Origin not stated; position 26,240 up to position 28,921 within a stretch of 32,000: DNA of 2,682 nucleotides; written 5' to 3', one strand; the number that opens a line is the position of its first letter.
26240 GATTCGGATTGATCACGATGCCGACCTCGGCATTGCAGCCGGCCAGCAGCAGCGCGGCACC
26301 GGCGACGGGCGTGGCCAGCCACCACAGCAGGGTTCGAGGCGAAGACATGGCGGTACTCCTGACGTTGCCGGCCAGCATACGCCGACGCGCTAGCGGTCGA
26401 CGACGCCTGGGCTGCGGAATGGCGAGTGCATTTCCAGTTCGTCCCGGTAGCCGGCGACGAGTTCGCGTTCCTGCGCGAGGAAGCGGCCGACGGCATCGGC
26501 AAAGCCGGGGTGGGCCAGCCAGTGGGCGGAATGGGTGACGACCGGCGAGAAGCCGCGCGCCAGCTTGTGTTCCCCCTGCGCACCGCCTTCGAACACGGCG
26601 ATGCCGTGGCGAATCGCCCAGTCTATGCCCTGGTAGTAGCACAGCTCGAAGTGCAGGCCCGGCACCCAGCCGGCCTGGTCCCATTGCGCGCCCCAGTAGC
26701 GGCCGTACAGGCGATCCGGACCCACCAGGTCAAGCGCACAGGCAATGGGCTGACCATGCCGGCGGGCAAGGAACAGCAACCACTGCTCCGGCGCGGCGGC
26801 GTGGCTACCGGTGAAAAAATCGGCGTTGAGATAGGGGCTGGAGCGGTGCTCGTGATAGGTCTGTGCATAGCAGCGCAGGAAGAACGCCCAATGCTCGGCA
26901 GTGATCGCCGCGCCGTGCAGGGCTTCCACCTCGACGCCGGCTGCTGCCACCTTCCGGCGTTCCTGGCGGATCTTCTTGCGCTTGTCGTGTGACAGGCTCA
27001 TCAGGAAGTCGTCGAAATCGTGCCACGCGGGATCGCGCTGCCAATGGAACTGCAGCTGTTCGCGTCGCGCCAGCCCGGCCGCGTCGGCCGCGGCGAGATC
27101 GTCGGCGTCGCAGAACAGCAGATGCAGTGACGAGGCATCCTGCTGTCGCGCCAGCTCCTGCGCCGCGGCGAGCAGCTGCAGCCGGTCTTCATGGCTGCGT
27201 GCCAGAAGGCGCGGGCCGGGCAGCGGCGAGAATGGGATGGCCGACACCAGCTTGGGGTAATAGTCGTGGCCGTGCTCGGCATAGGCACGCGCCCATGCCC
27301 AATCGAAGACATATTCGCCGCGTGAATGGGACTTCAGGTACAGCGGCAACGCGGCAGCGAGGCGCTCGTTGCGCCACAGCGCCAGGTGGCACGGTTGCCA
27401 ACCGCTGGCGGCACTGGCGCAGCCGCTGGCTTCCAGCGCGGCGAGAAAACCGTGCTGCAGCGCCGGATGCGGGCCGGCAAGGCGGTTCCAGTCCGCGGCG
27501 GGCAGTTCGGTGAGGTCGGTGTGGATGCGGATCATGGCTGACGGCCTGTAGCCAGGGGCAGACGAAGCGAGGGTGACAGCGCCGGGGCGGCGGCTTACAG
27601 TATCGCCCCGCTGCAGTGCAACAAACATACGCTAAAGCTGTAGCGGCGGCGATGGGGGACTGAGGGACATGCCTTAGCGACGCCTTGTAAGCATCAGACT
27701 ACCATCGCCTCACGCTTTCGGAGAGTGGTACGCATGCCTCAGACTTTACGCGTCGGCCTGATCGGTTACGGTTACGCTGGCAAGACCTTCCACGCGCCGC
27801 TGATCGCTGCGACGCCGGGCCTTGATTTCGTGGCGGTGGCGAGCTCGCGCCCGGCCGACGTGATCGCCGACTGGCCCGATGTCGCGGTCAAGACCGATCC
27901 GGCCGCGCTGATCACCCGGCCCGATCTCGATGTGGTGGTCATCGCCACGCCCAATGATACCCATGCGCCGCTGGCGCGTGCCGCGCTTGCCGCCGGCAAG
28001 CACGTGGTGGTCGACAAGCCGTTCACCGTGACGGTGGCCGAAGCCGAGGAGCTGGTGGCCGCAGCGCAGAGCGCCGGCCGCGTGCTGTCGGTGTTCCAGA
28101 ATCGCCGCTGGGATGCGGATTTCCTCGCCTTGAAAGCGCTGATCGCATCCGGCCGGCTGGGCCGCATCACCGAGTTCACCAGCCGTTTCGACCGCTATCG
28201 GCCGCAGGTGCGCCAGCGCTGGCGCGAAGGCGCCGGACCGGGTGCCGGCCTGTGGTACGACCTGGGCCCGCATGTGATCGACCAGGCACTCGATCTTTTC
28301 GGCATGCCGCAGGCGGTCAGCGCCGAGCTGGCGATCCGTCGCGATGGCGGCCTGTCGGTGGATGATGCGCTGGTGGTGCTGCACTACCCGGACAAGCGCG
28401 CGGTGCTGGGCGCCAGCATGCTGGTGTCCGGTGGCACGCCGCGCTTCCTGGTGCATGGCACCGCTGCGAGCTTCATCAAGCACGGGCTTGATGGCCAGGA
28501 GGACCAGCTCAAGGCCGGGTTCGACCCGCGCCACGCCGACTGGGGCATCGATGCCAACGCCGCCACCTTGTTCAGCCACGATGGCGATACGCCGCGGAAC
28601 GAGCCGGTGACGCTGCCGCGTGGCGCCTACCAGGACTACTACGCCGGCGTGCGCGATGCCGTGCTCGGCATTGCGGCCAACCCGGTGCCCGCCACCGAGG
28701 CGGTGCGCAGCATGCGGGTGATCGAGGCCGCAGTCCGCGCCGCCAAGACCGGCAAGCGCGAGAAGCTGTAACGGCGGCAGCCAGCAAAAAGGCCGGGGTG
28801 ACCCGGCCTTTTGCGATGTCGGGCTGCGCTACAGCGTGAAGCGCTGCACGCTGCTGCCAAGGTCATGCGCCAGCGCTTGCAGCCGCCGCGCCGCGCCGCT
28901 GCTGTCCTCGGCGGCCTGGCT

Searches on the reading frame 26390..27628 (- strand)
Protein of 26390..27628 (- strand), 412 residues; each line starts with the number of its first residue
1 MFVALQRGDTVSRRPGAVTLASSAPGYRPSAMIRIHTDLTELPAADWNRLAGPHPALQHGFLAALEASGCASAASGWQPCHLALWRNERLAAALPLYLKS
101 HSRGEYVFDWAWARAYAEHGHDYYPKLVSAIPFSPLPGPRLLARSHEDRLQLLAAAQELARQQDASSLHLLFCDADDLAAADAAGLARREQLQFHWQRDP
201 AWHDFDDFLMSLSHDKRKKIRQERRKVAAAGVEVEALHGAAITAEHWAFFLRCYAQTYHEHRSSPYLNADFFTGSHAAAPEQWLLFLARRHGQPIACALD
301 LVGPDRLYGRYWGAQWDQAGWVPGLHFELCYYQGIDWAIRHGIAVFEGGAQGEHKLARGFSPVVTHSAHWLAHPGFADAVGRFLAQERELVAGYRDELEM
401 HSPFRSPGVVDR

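Call 8: search_protein_families(library=pfam, max_evalue=0.01, proteins=[window:26390-27628:-])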
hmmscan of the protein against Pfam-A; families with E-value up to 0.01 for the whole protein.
window:26390-27628:- (412 aa): 2 families
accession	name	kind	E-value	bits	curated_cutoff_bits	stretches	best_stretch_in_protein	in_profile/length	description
PF04339.18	FemAB_like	-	8.1e-143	476.5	27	1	39-405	2-368/369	Peptidogalycan biosysnthesis/recognition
PF13480.13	Acetyltransf_6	-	1.9e-10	41.5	22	1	216-350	3-136/143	Acetyltransferase (GNAT) domain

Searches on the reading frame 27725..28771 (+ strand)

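Call 8: search_protein_families(library=pfam, max_evalue=0.01, proteins=[window:27725-28771:+])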
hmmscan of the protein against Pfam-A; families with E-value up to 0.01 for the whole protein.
window:27725-28771:+ (348 aa): 6 families
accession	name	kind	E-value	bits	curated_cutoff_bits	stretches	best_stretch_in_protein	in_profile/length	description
PF02894.22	GFO_IDH_MocA_C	-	4.4e-33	115.4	22.9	1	137-344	1-214/218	Oxidoreductase family, C-terminal alpha/beta domain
PF01408.29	GFO_IDH_MocA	-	7.4e-29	101.3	24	1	8-123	1-118/120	Oxidoreductase family, NAD-binding Rossmann fold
PF22725.1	GFO_IDH_MocA_C3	-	7.7e-27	94.2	27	1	133-250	1-123/124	GFO/IDH/MocA C-terminal domain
PF03447.22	NAD_binding_3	-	3e-06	28.3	24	1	29-119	16-111/116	Homoserine dehydrogenase, NAD binding domain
PF01118.30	Semialdhyde_dh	-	0.00013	22.8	26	1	9-97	1-95/121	Semialdehyde dehydrogenase, NAD binding domain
PF03807.23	F420_oxidored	-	0.0066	17.5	21.6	0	9-96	1-89/94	NADP oxidoreductase coenzyme F420-dependent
